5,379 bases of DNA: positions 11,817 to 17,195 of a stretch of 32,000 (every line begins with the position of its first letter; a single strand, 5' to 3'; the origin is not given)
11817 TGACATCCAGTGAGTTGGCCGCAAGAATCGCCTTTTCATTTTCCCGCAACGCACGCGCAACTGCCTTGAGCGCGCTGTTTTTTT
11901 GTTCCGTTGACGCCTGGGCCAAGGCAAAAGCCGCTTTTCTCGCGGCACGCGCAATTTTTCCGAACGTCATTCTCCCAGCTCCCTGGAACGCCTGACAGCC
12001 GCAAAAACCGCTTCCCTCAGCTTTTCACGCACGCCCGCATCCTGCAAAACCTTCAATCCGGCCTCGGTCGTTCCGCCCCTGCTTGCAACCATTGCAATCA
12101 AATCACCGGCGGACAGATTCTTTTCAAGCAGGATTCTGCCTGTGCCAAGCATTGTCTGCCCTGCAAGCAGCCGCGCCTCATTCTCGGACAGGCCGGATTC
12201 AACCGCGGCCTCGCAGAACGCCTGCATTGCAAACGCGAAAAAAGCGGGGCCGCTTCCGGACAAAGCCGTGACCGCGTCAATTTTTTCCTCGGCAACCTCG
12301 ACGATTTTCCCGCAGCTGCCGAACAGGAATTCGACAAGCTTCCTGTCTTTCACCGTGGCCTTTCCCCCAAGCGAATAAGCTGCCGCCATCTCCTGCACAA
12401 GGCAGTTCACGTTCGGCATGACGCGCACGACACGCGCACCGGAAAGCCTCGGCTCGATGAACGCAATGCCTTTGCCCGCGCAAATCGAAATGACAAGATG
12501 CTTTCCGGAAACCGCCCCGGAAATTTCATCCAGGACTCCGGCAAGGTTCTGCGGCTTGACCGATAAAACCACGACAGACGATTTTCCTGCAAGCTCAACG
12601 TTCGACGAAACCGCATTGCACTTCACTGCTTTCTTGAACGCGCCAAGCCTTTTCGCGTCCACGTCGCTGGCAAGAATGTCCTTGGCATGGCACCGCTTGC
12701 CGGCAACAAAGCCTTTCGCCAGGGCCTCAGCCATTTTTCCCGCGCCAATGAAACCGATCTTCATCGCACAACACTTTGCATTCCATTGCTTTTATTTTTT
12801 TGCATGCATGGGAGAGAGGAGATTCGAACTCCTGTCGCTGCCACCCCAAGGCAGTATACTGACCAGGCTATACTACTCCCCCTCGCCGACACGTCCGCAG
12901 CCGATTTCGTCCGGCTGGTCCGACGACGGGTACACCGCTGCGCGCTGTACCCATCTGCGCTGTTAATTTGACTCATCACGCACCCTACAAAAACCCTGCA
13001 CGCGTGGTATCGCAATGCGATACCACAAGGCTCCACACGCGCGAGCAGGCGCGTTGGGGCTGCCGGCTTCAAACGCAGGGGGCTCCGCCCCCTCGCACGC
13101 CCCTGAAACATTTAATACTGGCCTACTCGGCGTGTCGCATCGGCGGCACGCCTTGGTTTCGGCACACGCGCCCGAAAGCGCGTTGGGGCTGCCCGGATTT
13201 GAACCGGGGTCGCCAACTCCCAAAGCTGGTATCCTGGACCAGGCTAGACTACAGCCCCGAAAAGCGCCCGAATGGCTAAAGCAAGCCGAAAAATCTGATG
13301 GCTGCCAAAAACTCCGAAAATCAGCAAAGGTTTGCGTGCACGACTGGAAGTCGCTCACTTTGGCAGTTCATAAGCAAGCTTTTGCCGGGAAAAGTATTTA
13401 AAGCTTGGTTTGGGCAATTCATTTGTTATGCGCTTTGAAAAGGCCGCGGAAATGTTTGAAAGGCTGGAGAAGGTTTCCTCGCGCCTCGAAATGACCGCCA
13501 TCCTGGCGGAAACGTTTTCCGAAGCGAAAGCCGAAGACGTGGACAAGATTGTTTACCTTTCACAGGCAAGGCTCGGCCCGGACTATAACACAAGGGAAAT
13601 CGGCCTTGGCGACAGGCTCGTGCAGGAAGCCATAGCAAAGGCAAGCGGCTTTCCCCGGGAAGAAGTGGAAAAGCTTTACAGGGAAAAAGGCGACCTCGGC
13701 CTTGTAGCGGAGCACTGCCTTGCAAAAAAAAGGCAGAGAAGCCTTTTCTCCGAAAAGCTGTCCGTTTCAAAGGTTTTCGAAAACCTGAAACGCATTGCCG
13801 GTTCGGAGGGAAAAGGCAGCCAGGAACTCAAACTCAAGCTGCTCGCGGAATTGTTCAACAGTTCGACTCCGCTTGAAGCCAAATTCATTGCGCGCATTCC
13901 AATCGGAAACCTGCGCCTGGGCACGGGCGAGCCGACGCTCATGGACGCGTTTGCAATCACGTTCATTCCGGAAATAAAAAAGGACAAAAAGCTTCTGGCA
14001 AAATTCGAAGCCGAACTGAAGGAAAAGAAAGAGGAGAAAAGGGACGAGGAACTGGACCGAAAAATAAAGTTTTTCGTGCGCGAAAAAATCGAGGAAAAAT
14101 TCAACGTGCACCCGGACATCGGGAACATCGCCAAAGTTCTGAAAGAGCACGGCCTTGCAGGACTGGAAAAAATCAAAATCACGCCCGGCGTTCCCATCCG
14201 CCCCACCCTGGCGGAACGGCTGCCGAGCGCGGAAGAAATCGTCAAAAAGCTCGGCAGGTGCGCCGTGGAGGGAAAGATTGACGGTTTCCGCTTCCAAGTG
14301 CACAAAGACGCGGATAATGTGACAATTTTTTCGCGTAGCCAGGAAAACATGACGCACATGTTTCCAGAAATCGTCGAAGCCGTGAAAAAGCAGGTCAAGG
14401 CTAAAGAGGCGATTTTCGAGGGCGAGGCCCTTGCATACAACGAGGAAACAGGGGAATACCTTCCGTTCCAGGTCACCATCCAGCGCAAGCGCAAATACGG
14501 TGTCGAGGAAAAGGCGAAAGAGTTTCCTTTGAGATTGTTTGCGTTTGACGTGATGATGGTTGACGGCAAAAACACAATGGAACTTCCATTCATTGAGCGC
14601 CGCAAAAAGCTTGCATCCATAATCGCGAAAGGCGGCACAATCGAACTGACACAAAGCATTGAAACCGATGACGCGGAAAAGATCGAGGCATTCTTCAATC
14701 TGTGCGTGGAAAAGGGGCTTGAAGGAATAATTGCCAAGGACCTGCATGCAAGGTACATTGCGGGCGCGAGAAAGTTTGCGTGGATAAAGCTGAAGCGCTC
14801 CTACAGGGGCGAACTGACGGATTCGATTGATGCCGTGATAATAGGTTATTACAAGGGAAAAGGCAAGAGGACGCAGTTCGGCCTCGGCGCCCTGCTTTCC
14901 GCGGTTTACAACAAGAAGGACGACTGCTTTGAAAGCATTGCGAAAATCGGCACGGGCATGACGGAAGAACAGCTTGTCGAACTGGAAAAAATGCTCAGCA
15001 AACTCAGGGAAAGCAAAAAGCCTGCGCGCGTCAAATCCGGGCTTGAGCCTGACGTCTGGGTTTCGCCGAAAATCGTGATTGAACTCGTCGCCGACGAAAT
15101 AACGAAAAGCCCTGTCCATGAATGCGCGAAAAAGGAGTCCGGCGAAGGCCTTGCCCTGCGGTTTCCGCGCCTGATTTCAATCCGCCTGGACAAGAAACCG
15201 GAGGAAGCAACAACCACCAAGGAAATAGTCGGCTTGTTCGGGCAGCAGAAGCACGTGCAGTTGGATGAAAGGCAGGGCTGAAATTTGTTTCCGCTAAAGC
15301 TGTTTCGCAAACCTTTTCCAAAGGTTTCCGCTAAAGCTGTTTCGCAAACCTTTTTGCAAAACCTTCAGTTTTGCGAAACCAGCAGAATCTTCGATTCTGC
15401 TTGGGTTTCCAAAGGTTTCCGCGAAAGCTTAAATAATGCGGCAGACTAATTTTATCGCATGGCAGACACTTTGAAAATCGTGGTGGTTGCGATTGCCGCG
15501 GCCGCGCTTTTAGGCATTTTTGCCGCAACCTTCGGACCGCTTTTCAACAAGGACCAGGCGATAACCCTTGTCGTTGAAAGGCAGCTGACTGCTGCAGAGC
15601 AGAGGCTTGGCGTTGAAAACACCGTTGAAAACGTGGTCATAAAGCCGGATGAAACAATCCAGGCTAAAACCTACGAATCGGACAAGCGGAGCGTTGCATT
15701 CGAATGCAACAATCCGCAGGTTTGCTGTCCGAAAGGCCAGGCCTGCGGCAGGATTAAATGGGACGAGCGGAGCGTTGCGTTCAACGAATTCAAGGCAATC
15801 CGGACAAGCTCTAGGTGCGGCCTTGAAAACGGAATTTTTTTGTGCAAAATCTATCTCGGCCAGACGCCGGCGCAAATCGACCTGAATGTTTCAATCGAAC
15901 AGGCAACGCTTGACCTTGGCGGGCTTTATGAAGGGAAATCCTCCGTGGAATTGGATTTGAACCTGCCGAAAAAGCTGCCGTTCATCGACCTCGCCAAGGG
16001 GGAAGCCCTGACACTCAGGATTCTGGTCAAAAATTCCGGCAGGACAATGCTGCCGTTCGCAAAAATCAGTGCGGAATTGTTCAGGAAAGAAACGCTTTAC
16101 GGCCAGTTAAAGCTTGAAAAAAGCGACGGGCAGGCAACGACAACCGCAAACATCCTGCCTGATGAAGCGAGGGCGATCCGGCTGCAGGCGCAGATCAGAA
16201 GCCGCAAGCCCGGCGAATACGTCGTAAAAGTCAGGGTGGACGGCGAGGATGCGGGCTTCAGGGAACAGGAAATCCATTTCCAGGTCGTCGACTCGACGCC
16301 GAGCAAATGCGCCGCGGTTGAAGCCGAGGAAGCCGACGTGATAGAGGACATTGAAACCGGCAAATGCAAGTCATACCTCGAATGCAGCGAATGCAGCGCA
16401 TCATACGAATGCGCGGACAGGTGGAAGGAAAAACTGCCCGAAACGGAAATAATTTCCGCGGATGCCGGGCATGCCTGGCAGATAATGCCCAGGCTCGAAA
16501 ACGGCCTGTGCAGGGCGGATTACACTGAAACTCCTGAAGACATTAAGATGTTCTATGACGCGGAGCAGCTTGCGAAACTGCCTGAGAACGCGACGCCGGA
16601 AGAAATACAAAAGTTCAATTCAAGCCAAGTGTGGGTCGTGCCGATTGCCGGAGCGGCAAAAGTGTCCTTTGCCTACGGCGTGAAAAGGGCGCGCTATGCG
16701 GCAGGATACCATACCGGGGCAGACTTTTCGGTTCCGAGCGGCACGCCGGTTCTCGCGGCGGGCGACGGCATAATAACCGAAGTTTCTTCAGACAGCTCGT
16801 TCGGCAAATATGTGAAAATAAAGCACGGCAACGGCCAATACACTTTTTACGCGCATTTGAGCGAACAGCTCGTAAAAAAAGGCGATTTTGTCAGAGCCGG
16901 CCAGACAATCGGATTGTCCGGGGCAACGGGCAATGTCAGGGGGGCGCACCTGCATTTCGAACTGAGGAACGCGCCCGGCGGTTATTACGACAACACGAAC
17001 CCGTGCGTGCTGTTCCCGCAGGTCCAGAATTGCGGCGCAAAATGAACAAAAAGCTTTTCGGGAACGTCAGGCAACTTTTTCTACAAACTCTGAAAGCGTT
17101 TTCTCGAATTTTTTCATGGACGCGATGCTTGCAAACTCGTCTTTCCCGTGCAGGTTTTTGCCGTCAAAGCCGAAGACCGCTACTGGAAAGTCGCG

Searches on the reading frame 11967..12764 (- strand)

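Call 31: search_protein_families(library=pfam, proteins=[window:11967-12764:-])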
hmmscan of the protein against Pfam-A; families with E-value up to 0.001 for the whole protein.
window:11967-12764:- (265 aa): 2 families
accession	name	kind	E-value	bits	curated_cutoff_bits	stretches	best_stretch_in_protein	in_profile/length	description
PF14748.11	P5CR_dimer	-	2.5e-33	114.9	25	1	159-263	1-105/105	Pyrroline-5-carboxylate reductase dimerisation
PF03807.23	F420_oxidored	-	1.4e-17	64.5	21.6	1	2-97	1-94/94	NADP oxidoreductase coenzyme F420-dependent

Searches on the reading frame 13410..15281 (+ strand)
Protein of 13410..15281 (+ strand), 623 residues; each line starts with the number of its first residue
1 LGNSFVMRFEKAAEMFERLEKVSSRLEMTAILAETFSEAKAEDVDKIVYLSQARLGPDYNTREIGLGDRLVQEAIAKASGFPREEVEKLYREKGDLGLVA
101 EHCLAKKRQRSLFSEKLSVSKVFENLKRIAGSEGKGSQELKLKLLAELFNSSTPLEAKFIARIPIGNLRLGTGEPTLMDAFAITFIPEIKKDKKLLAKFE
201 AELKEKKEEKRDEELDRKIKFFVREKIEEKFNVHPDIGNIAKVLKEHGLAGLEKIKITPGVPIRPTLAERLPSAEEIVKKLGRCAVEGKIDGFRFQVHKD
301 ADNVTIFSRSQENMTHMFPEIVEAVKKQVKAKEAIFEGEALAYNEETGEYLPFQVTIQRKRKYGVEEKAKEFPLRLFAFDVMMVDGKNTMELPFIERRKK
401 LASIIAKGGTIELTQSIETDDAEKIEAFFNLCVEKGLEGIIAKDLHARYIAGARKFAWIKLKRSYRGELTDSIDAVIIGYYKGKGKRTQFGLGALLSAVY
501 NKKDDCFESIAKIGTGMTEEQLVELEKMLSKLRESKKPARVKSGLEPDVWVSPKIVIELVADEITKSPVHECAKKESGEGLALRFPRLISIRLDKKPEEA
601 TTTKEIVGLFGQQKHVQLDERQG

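Call 31: search_protein_families(library=pfam, proteins=[window:13410-15281:+])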
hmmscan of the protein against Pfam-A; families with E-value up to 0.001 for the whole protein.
window:13410-15281:+ (623 aa): 4 families
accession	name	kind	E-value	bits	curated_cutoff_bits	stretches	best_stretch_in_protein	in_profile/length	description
PF01068.26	DNA_ligase_A_M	-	4.4e-55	187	26.2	1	265-462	1-204/204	ATP dependent DNA ligase domain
PF04675.19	DNA_ligase_A_N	-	1.4e-46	159.3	24.6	1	9-182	2-174/174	DNA ligase N terminus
PF04679.21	DNA_ligase_A_C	-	6.7e-19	68.5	27.5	1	491-595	4-94/94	ATP dependent DNA ligase C terminal region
PF09414.15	RNA_ligase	-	1.8e-07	31.9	27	1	285-461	4-170/171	RNA ligase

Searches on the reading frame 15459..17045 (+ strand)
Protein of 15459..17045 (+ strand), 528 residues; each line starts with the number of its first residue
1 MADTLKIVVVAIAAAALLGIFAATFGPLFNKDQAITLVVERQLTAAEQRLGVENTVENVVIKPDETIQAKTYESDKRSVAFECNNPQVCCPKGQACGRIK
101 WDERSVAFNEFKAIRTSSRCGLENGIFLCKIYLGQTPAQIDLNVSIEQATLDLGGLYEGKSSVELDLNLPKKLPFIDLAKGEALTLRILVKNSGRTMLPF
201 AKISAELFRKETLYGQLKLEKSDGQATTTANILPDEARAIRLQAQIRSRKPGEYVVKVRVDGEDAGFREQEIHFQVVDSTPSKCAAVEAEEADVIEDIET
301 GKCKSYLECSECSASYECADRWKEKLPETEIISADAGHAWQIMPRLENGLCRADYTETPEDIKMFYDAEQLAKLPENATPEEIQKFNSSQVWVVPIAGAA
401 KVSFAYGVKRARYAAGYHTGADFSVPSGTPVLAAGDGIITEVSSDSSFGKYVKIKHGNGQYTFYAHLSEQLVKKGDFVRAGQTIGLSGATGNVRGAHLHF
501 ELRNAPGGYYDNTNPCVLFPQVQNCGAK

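Call 31: search_protein_families(library=pfam, proteins=[window:15459-17045:+])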
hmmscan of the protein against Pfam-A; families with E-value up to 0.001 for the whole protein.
window:15459-17045:+ (528 aa): 1 family
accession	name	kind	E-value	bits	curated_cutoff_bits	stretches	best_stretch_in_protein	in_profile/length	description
PF01551.29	Peptidase_M23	-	2.5e-30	105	28.7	1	417-504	2-89/96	Peptidase family M23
